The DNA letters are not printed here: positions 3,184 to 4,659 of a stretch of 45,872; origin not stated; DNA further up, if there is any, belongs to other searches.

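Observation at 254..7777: LacI-linked six-gene operon built around a DUF993 protein: candidate uncharacterised keto-sugar/glycoside pathway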

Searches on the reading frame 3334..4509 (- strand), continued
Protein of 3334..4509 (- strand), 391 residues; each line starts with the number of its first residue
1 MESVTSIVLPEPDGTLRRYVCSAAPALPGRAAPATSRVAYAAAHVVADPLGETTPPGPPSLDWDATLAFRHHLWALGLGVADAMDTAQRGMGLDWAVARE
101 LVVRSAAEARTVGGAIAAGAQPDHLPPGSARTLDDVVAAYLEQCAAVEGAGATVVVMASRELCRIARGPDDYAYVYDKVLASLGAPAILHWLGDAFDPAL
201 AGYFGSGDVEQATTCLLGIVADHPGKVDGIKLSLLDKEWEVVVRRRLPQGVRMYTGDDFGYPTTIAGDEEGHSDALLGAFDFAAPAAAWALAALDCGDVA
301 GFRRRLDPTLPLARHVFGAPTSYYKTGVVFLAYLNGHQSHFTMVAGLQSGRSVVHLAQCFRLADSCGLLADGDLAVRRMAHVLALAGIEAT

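Call 19: find_encoding_contigs(protein=P0003, flank=10000, max_places=3)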
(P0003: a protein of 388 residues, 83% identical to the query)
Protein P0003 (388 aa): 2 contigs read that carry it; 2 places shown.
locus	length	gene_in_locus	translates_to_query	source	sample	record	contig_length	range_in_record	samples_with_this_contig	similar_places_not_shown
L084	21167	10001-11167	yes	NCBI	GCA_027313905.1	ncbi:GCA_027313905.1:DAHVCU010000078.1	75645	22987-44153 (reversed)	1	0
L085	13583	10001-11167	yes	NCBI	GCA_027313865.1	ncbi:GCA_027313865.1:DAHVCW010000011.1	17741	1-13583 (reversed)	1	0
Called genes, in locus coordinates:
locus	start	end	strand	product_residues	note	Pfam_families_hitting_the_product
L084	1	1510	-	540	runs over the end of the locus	PF07690:MFS_1, PF00083:Sugar_tr (weak)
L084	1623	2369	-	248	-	PF00392:GntR, PF13551:HTH_29 (faint), PF07702:UTRA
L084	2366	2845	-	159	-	PF07843:DUF1634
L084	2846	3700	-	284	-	PF01925:TauE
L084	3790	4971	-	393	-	PF04295:GD_AH_second, PF20629:GD_AH_C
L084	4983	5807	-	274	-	PF04295:GD_AH_second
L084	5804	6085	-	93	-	PF08666:SAF (weak)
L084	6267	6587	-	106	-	PF05336:rhaM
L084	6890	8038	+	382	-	PF01408:GFO_IDH_MocA (weak), PF02894:GFO_IDH_MocA_C, PF22725:GFO_IDH_MocA_C3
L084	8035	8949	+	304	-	-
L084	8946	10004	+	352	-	PF00356:LacI, PF00532:Peripla_BP_1, PF13407:Peripla_BP_4, PF13377:Peripla_BP_3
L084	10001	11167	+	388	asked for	PF06187:DUF993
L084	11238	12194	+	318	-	PF02826:2-Hacid_dh_C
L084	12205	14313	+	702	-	PF13618:Gluconate_2-dh3, PF00732:GMC_oxred_N, PF00890:FAD_binding_2 (weak), PF05199:GMC_oxred_C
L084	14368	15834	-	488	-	PF02614:UxaC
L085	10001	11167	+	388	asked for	PF06187:DUF993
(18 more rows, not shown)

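Call 21: search_protein_families(library=pfam, proteins=[L007:7414-8817:+, L043:6329-7186:+, L049:5564-6562:+, L037:4490-5299:+, L036:3395-4102:+, L011:2473-3435:+, L012:336-1250:-, L079:5380-6237:-, L007:928-1821:-, L012:13720-14589:+], max_evalue=0.001)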
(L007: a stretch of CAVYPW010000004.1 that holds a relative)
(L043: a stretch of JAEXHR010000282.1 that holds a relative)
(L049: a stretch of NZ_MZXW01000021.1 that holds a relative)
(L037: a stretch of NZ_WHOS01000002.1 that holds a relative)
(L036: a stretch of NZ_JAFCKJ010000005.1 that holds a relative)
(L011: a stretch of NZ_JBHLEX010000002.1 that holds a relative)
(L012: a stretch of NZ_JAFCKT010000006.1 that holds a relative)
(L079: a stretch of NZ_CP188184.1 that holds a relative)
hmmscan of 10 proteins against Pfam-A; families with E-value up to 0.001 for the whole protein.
L007:7414-8817:+ (467 aa): 0 families

L043:6329-7186:+ (285 aa): 5 families
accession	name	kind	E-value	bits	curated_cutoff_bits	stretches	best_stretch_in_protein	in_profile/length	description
PF00005.33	ABC_tran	-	2.4e-33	116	25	1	53-192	1-136/137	ABC transporter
PF13304.12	AAA_21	-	8.8e-05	23.1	27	0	65-86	1-22/304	AAA domain, putative AbiEii toxin, Type IV TA system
PF03193.22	RsgA_GTPase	-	0.00011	22.5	30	1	50-97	94-140/174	RsgA GTPase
PF13555.12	AAA_29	-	0.0002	21.5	27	1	58-91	17-50/61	P-loop containing region of AAA domain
PF13401.12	AAA_22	-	0.00076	20.2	27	0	64-95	6-33/130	AAA domain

L049:5564-6562:+ (332 aa): 2 families
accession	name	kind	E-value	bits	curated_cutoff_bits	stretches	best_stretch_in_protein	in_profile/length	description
PF09084.16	NMT1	-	1.2e-45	156.5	20.5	1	39-251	3-216/216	NMT1/THI5 like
PF12974.12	Phosphonate-bd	-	1.4e-06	28.4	27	1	56-179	28-159/242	ABC transporter, phosphonate, periplasmic substrate-binding protein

L037:4490-5299:+ (269 aa): 1 family
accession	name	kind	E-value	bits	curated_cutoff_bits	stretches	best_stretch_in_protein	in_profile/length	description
PF00528.27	BPD_transp_1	-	4.2e-30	105.3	26.4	1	85-252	1-180/184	Binding-protein-dependent transport system inner membrane component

L036:3395-4102:+ (235 aa): 3 families
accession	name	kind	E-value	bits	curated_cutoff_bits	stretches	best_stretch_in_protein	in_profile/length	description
PF17938.6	TetR_C_29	-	8.6e-42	142.5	26.2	1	89-207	1-119/119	Tetracyclin repressor-like, C-terminal domain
PF00440.29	TetR_N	-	1.8e-11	44.1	24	1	21-67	1-47/47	Bacterial regulatory proteins, tetR family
PF14514.11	TetR_C_9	-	5e-05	23.9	25.3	1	88-210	3-123/130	Tetracyclin repressor-like, C-terminal domain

L011:2473-3435:+ (320 aa): 4 families
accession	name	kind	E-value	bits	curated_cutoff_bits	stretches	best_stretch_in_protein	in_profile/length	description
PF13669.12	Glyoxalase_4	-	5.5e-18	65.7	27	2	197-297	1-107/109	Glyoxalase/Bleomycin resistance protein/Dioxygenase superfamily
PF13468.12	Glyoxalase_3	-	9.1e-18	65.4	25.1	1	43-184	1-143/176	Glyoxalase-like domain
PF00903.31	Glyoxalase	-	7.7e-14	52.6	20.6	2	196-295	2-106/121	Glyoxalase/Bleomycin resistance protein/Dioxygenase superfamily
PF22677.2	Ble-like_N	-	0.00031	20.9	24.5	0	198-221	4-27/41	Bleomycin resistance protein-like N-terminal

L012:336-1250:- (304 aa): 2 families
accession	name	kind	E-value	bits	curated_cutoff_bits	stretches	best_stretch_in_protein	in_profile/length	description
PF00294.29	PfkB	-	1.7e-68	231.6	25.8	1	3-293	3-301/302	pfkB family carbohydrate kinase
PF08543.17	Phos_pyr_kin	-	4.2e-08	33.3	27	1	157-277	103-227/246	Phosphomethylpyrimidine kinase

L079:5380-6237:- (285 aa): 1 family
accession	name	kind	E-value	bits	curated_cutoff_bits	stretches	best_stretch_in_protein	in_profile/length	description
PF01261.30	AP_endonuc_2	-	3.6e-40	138.7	31.1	1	38-278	1-247/249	Xylose isomerase-like TIM barrel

L007:928-1821:- (297 aa): 1 family
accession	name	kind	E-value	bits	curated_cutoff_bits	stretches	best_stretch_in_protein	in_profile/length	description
PF00294.29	PfkB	-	2.1e-22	80.3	25.8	1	4-282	5-301/302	pfkB family carbohydrate kinase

L012:13720-14589:+ (289 aa): 1 family
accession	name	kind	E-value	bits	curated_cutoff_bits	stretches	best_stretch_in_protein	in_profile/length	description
PF02775.26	TPP_enzyme_C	-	2.9e-14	53.6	21.9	1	137-243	22-138/151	Thiamine pyrophosphate enzyme, C-terminal TPP binding domain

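Call 28: find_encoding_contigs(protein=P0027, flank=8000, max_places=3)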
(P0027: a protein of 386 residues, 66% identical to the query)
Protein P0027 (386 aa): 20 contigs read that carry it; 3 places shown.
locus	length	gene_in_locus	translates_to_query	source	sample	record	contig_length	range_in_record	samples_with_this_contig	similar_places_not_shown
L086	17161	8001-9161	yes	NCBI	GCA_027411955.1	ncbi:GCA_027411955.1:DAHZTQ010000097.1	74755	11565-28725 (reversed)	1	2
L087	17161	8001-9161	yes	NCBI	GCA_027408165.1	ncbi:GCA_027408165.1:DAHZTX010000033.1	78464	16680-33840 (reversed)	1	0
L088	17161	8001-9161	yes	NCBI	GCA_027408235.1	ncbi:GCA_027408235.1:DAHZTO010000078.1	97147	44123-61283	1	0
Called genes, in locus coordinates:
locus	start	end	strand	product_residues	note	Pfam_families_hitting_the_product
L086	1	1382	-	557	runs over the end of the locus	PF02776:TPP_enzyme_N, PF00205:TPP_enzyme_M, PF02775:TPP_enzyme_C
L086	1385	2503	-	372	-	PF01738:DLH (faint)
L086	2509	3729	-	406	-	PF01070:FMN_dh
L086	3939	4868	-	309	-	PF00135:COesterase, PF20434:BD-FAE, PF07859:Abhydrolase_3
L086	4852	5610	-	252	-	PF00106:adh_short, PF08659:KR, PF13561:adh_short_C2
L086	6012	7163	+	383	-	PF01408:GFO_IDH_MocA (weak), PF02894:GFO_IDH_MocA_C, PF22725:GFO_IDH_MocA_C3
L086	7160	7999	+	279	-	PF01261:AP_endonuc_2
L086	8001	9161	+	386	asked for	PF06187:DUF993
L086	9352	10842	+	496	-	PF01098:FTSW_RODA_SPOVE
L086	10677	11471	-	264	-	PF02577:BFN_dom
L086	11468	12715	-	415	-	PF01098:FTSW_RODA_SPOVE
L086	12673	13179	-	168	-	PF11345:DUF3147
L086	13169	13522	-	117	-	-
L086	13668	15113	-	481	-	PF02661:Fic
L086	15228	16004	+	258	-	PF09339:HTH_IclR, PF12802:MarR_2 (weak), PF01614:IclR_C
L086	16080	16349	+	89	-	-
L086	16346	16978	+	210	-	-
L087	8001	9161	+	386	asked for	PF06187:DUF993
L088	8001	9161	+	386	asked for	PF06187:DUF993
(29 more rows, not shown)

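Call 29: find_encoding_contigs(protein=P0062, flank=8000, max_places=2)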
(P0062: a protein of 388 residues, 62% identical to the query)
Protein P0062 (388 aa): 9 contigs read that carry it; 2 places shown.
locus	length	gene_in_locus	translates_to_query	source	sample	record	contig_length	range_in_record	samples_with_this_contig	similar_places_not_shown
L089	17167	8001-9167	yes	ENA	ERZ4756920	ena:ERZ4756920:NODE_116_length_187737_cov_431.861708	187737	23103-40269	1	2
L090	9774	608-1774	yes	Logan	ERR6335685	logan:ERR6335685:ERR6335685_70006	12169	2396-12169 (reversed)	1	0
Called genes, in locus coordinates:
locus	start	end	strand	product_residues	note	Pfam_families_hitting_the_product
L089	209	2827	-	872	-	-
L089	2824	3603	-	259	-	PF00190:Cupin_1 (weak), PF07883:Cupin_2 (weak)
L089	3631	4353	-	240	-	PF14583:Pectate_lyase22, PF07676:PD40 (faint)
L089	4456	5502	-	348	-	PF00005:ABC_tran, PF08352:oligo_HPY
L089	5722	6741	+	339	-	PF00356:LacI, PF00532:Peripla_BP_1, PF13407:Peripla_BP_4, PF13377:Peripla_BP_3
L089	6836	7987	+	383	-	PF01408:GFO_IDH_MocA, PF02894:GFO_IDH_MocA_C, PF22725:GFO_IDH_MocA_C3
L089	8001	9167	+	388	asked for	PF06187:DUF993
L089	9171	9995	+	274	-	PF01261:AP_endonuc_2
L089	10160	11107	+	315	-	PF08448:PAS_4, PF01740:STAS, PF13466:STAS_2 (weak)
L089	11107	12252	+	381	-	PF02771:Acyl-CoA_dh_N, PF02770:Acyl-CoA_dh_M, PF00441:Acyl-CoA_dh_1, PF08028:Acyl-CoA_dh_2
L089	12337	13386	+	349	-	PF01408:GFO_IDH_MocA, PF02894:GFO_IDH_MocA_C, PF22725:GFO_IDH_MocA_C3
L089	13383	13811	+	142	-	-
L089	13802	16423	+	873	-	PF01368:DHH, PF02272:DHHA1 (weak), PF00571:CBS, PF01743:PolyA_pol, PF12627:PolyA_pol_RNAbd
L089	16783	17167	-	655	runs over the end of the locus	PF00989:PAS, PF08448:PAS_4, PF13188:PAS_8 (faint), PF08447:PAS_3, PF13426:PAS_9, PF00512:HisKA (weak), PF02518:HATPase_c, PF00072:Response_reg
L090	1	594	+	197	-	?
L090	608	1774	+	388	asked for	PF06187:DUF993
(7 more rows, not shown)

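Call 34: search_solved_structures(query=L007:7414-8817:+, max_evalue=1)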
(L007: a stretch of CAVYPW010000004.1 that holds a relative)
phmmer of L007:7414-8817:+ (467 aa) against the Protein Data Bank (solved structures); distinct sequences matched with E-value up to 1: 8.
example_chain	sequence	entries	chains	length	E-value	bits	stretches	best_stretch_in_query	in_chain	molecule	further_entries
3rit_A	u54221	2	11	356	0.0012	21.1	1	175-332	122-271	Dipeptide epimerase | Putative chloromuconate cycloisomerase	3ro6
3q45_A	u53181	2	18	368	0.04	16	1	153-294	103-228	Mandelate racemase/muconate lactonizing enzyme family; possible chloromuconate cycloisomer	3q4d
3i4k_A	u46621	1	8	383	0.045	15.9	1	171-237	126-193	Muconate lactonizing enzyme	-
3dg3_A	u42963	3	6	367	0.14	14.2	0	177-269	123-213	Muconate cycloisomerase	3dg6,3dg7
1bkh_A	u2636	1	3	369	0.31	13.1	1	173-260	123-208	MUCONATE LACTONIZING ENZYME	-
3muc_A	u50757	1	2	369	0.31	13.1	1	173-260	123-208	PROTEIN (MUCONATE CYCLOISOMERASE)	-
2muc_A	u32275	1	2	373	0.31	13.1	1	173-260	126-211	PROTEIN (MUCONATE CYCLOISOMERASE)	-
1muc_A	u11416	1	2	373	0.31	13.1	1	173-260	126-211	MUCONATE LACTONIZING ENZYME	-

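Call 35: search_protein_families(library=ncbifam, proteins=[L007:7414-8817:+, L049:5564-6562:+, L044:4961-5506:+, L012:13720-14589:+], max_evalue=0.01)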
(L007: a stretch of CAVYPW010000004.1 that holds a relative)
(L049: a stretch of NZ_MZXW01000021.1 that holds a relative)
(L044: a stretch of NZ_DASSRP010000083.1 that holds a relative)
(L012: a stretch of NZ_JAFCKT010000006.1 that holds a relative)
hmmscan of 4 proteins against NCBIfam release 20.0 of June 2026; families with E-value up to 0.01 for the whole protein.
L007:7414-8817:+ (467 aa): 1 family
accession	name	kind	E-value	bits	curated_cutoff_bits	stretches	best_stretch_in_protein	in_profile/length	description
TIGR02534.1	mucon_cyclo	subfamily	0.00028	20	334.95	1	174-291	122-228/368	muconate/chloromuconate family cycloisomerase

L049:5564-6562:+ (332 aa): 5 families
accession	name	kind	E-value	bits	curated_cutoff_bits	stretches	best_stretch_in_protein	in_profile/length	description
TIGR01728.1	SsuA_fam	subfamily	4.4e-17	62.2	163.5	1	39-255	10-227/290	aliphatic sulfonate ABC transporter substrate-binding protein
NF040735.1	SBP_SaoX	equivalog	3e-14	52.9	300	1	46-253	21-227/330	ABC transporter substrate-binding subunit SaoX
TIGR01729.1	taurine_ABC_bnd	equivalog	7.5e-06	25.6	304.25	1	65-317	35-290/300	taurine ABC transporter substrate-binding protein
TIGR01098.1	3A0109s03R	subfamily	1.4e-05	24.7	112.05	1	68-179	74-196/253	phosphate/phosphite/phosphonate ABC transporter substrate-binding protein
NF008553.0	PRK11480.1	equivalog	0.0018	17.5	490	1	44-250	37-241/320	taurine ABC transporter substrate-binding protein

L044:4961-5506:+ (181 aa): 2 families
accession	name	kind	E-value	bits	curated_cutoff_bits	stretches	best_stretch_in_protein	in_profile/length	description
TIGR03845.1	sulfopyru_alph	equivalog_domain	2.3e-33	115.4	147.95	1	17-171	2-157/160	sulfopyruvate decarboxylase subunit alpha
TIGR03297.1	Ppyr-DeCO2ase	equivalog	1.7e-16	60.2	312.5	1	29-172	3-153/360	phosphonopyruvate decarboxylase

L012:13720-14589:+ (289 aa): 28 families (the best 25 are shown)
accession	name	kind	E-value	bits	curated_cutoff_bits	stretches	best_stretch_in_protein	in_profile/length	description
NF004813.0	PRK06163.1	equivalog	1.5e-38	132.5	240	1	93-285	6-197/202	hypothetical protein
TIGR03846.1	sulfopy_beta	equivalog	4e-36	124.6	221.5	1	102-260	1-157/182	sulfopyruvate decarboxylase subunit beta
TIGR03297.1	Ppyr-DeCO2ase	equivalog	1e-34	120.1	312.5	1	92-263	163-338/360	phosphonopyruvate decarboxylase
NF041171.1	Oxoac_fdxbeta_Archa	equivalog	7.4e-09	35.3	423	1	104-212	20-124/296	2-oxoacid:ferredoxin oxidoreductase subunit beta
TIGR02177.1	PorB_KorB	subfamily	7.7e-09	35.4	261.9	1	106-215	20-125/286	2-oxoacid:acceptor oxidoreductase, beta subunit, pyruvate/2-ketoisovalerate family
NF007207.0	PRK09628.1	equivalog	1.4e-06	28.1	364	1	107-229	36-153/277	2-oxoglutarate ferredoxin oxidoreductase subunit beta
NF008820.0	PRK11866.1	equivalog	2.1e-06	27.3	402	1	102-213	30-137/287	2-oxoacid ferredoxin oxidoreductase subunit beta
TIGR04377.1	myo_inos_iolD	equivalog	6.2e-06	25.1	715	1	118-205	413-501/616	3D-(3,5/4)-trihydroxycyclohexane-1,2-dione acylhydrolase (decyclizing)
NF005470.0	PRK07064.1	equivalog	1.1e-05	24.8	495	1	139-202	403-465/552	thiamine pyrophosphate-binding protein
NF005712.0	PRK07524.1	subfamily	1.6e-05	23.6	500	1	86-208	345-472/536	5-guanidino-2-oxopentanoate decarboxylase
NF008821.0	PRK11869.1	equivalog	1.7e-05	23.9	438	1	109-214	36-137/286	2-oxoacid ferredoxin oxidoreductase subunit beta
TIGR00118.1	acolac_lg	equivalog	3e-05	22.7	538.35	1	142-262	406-537/557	biosynthetic-type acetolactate synthase large subunit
NF004919.0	PRK06276.1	equivalog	3.4e-05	22.3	866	1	143-263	415-542/582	acetolactate synthase large subunit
NF006524.0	PRK08978.1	equivalog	4.9e-05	21.8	738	1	143-204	401-461/548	acetolactate synthase 2 catalytic subunit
NF006016.1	PRK08155.1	equivalog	5.2e-05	21.9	870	1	143-203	409-468/554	acetolactate synthase large subunit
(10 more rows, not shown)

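Call 37: search_protein_families(library=pfam, proteins=[L046:3003-3803:-, L046:3901-4842:-, L046:4941-5930:-, L046:6717-7490:-, L046:12365-12721:+, L046:13875-14777:-, L046:14825-16783:-, L046:16773-18311:-, L046:18308-19345:-, L046:19480-20328:-], max_evalue=0.001)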
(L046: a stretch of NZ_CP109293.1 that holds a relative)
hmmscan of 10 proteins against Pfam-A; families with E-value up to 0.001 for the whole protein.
L046:3003-3803:- (266 aa): 1 family
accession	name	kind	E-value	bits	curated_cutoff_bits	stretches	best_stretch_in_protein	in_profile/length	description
PF01261.30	AP_endonuc_2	-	6.6e-39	134.5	31.1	1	20-251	2-239/249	Xylose isomerase-like TIM barrel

L046:3901-4842:- (313 aa): 7 families
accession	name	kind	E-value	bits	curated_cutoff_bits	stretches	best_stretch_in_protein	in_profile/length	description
PF00583.31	Acetyltransf_1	-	1.4e-15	58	20.7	1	193-284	25-116/116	Acetyltransferase (GNAT) family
PF13508.13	Acetyltransf_7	-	2.2e-14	54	27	1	202-285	3-83/84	Acetyltransferase (GNAT) domain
PF12802.13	MarR_2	-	2.4e-10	40.9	27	1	31-86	4-60/61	MarR family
PF01047.28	MarR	-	7.1e-10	39.1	24.6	1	30-86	1-57/59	MarR family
PF13673.13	Acetyltransf_10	-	4.6e-07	30.3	23.6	1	203-289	32-112/128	Acetyltransferase (GNAT) domain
PF13480.13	Acetyltransf_6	-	2.7e-05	24.8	22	1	157-265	27-133/143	Acetyltransferase (GNAT) domain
PF01638.23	HxlR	-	0.00073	19.8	20.8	0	51-104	23-77/91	HxlR-like helix-turn-helix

L046:4941-5930:- (329 aa): 3 families
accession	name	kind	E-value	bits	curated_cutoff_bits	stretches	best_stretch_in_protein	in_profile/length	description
PF13602.12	ADH_zinc_N_2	-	1.7e-27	97.4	27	1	183-327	1-134/134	Zinc-binding dehydrogenase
PF08240.17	ADH_N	-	1.4e-19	70.7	23.5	1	22-110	1-103/104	Alcohol dehydrogenase GroES-like domain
PF00107.32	ADH_zinc_N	-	2.4e-14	53.8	31.8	1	152-244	1-97/129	Zinc-binding dehydrogenase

L046:6717-7490:- (257 aa): 1 family
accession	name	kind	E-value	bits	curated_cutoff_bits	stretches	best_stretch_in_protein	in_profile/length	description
PF14062.11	DUF4253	-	1.5e-21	76.9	27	1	143-247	2-109/109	Domain of unknown function (DUF4253)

L046:12365-12721:+ (118 aa): 0 families

L046:13875-14777:- (300 aa): 2 families
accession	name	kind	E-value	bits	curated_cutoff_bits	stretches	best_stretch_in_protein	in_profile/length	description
PF00294.29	PfkB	-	3.6e-65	220.7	25.8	1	5-293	3-301/302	pfkB family carbohydrate kinase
PF08543.17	Phos_pyr_kin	-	7.6e-06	25.9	27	1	173-282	115-232/246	Phosphomethylpyrimidine kinase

L046:14825-16783:- (652 aa): 4 families
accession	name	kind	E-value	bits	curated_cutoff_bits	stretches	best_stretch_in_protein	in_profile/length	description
PF13407.12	Peripla_BP_4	-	1.1e-69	235.4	35.1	1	378-630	2-258/258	Periplasmic binding protein domain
PF02653.21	BPD_transp_2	-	1.9e-42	145.7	26.8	1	51-314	2-268/269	Branched-chain amino acid transport system / permease component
PF00532.27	Peripla_BP_1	-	8e-24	85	22.2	1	375-640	2-276/281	Periplasmic binding proteins and sugar binding domain of LacI family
PF13377.12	Peripla_BP_3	-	8.1e-12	46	26.5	1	499-644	12-164/167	Periplasmic binding protein-like domain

L046:16773-18311:- (512 aa): 4 families
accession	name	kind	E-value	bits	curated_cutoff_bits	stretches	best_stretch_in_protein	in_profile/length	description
PF00005.33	ABC_tran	-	1.1e-52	178.7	25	2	23-172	1-137/137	ABC transporter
PF13304.12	AAA_21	-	9.3e-09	36.2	27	0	35-56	1-22/304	AAA domain, putative AbiEii toxin, Type IV TA system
PF13555.12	AAA_29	-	0.00022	21.4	27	0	24-50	13-39/61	P-loop containing region of AAA domain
PF13401.12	AAA_22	-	0.00097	19.9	27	0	35-200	7-122/130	AAA domain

L046:18308-19345:- (345 aa): 5 families
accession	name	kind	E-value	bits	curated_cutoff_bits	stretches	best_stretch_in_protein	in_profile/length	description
PF13377.12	Peripla_BP_3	-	8.2e-37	127.3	26.5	1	168-327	1-167/167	Periplasmic binding protein-like domain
PF00532.27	Peripla_BP_1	-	2.8e-31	109.5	22.2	1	60-322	2-278/281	Periplasmic binding proteins and sugar binding domain of LacI family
PF00356.27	LacI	-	5.7e-20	71.3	27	1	3-48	1-46/46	Bacterial regulatory proteins, lacI family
PF13407.12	Peripla_BP_4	-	5.5e-19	69.2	35.1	1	63-309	2-256/258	Periplasmic binding protein domain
PF13542.12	HTH_Tnp_ISL3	-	0.00068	19.5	27.4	0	1-25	27-50/51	Helix-turn-helix domain of transposase family ISL3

L046:19480-20328:- (282 aa): 3 families
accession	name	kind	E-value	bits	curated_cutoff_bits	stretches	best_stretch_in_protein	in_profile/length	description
PF19054.6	DUF5753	-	4.1e-36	124.8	23.4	1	105-275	4-177/178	Domain of unknown function (DUF5753)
PF13560.12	HTH_31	-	3.1e-15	56.7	27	1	16-71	2-58/64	Helix-turn-helix domain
PF01381.28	HTH_3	-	9.7e-05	22.8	23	1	20-67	1-48/55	Helix-turn-helix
